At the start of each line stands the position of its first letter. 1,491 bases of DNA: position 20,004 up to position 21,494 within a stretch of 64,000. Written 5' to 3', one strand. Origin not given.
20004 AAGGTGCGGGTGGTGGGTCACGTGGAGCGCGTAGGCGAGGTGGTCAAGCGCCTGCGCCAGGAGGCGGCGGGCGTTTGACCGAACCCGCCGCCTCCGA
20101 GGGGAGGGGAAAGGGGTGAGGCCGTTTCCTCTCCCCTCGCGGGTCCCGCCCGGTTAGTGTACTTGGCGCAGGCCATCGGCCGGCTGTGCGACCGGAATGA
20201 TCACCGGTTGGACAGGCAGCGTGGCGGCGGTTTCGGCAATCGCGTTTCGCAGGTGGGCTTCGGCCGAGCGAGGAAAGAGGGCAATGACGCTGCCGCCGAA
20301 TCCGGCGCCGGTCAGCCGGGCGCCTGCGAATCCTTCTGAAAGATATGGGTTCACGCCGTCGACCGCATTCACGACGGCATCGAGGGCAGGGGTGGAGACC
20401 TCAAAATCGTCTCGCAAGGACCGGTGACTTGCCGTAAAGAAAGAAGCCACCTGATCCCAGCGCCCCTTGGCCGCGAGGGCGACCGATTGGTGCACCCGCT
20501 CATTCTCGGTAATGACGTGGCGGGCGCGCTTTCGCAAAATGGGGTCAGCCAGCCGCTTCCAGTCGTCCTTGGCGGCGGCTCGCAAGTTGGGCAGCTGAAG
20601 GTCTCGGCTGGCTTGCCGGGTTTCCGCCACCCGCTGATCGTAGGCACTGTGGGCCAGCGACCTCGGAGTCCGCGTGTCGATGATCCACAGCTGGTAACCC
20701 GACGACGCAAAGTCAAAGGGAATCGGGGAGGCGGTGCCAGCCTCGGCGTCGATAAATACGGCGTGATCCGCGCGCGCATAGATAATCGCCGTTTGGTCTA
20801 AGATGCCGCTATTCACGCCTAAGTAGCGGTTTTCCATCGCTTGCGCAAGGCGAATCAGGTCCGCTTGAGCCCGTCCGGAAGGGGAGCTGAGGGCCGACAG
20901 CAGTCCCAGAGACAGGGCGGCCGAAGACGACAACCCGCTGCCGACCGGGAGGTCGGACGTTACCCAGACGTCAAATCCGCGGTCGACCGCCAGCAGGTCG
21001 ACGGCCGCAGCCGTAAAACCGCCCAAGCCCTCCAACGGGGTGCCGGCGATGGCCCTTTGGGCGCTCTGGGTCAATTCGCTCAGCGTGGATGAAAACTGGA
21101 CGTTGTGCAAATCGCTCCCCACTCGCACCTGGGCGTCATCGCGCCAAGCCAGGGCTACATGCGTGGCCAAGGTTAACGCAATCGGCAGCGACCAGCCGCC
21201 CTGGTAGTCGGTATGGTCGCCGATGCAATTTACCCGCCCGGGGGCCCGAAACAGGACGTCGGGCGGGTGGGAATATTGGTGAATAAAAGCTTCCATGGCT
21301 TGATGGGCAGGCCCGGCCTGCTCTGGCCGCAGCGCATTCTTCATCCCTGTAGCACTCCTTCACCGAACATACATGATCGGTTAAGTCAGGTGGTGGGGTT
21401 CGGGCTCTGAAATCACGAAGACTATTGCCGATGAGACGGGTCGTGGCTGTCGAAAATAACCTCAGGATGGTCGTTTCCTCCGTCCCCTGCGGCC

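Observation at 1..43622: Inverted, diverged copies of a 48-bp tandem repeat array bracket about 43 kb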

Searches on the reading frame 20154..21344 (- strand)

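Call 69: search_protein_families(library=pfam, proteins=[window:20154-21344:-], max_evalue=0.00001)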
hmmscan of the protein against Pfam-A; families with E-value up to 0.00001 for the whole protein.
window:20154-21344:- (396 aa): 3 families
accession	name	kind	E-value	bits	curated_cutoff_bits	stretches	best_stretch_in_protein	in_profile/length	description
PF10509.15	GalKase_gal_bdg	-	1.1e-16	60.5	23.1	1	18-65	1-47/49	Galactokinase galactose-binding signature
PF00288.32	GHMP_kinases_N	-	5.2e-15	55.9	22.3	1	119-190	15-86/87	GHMP kinases N terminal domain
PF08544.19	GHMP_kinases_C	-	6.3e-07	30.1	21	1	290-371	4-81/85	GHMP kinases C terminal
